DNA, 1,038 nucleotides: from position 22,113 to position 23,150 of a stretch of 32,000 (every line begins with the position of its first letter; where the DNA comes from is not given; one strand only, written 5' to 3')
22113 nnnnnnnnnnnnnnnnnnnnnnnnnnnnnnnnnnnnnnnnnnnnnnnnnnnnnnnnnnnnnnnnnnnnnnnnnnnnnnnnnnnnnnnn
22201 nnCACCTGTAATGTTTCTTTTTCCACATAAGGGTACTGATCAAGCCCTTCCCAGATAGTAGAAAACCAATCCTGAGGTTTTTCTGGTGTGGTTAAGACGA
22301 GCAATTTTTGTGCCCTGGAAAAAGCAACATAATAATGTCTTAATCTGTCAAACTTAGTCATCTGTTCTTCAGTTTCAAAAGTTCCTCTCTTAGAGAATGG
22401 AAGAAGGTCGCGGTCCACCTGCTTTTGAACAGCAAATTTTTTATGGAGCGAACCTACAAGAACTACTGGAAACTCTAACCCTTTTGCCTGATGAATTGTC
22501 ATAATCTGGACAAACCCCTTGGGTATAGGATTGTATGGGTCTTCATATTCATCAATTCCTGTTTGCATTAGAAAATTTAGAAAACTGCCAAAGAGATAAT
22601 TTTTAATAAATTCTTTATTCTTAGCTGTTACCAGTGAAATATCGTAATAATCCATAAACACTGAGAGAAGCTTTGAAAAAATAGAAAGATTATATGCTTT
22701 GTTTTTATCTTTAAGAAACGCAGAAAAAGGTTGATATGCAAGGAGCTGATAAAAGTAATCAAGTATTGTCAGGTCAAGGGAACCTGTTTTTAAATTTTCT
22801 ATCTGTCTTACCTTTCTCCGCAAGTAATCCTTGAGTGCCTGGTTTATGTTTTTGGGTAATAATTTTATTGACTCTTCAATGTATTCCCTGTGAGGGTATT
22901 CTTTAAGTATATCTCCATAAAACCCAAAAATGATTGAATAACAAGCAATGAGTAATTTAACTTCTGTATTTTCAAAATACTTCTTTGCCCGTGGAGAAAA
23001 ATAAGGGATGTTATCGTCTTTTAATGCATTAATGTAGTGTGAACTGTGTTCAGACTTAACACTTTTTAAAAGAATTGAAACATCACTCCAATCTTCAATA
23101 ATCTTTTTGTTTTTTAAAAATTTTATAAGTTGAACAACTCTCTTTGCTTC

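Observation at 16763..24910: Extended Type III R-M operon: RadC/JAB, UvrD-Cas4-like helicase-nuclease, Mod and Res as one translationally coupled unit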

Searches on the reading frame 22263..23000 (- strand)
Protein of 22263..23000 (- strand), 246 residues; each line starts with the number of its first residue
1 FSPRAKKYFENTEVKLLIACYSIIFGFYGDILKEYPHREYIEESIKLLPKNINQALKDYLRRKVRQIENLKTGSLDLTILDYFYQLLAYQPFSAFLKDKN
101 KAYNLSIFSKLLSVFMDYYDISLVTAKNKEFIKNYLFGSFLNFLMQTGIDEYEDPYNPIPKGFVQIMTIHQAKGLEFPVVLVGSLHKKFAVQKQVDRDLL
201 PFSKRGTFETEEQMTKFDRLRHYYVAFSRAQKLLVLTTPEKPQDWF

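Call 103: search_protein_families(library=padloc, proteins=[window:22263-23000:-], max_evalue=0.1)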
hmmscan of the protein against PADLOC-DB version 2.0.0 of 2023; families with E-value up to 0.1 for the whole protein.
window:22263-23000:- (246 aa): 27 families (the best 25 are shown)
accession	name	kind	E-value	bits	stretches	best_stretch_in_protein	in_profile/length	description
PDLC00123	GajB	-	2.5e-10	37.6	1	42-239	315-508/540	UrvD helicase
PDLC00107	GajB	-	1.9e-09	34.7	1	97-240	423-558/587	UrvD helicase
PDLC00103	GajB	-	1.1e-07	29.1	1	163-240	520-578/612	UrvD helicase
PDLC00119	GajB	-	1.2e-07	29.1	1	132-240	454-545/565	UrvD helicase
PDLC00112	GajB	-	2.3e-07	27.8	1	164-241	495-560/581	UrvD helicase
PDLC00128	GajB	-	4.2e-07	27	1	139-235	558-658/685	UrvD helicase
PDLC00117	GajB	-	1.2e-06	25.4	1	161-240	512-576/604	UrvD helicase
PDLC00138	GajB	-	5.4e-06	23.4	1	165-241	507-570/581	UrvD helicase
PDLC03802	RTasHel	-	8.9e-06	22.8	1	158-240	600-653/675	DRT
PDLC00114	GajB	-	9.6e-06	22.4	1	157-245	541-618/635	UrvD helicase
PDLC00132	GajB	-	3.1e-05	20.8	1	107-241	487-603/625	UrvD helicase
PDLC00149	GajB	-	4e-05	20.2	1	167-240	494-555/577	UrvD helicase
PDLC00136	GajB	-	7.5e-05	19.8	1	166-244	489-553/570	UrvD helicase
PDLC00129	GajB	-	0.00013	18.7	1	164-240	512-575/594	UrvD helicase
PDLC00147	GajB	-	0.0002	18.4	1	164-238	541-613/637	UrvD helicase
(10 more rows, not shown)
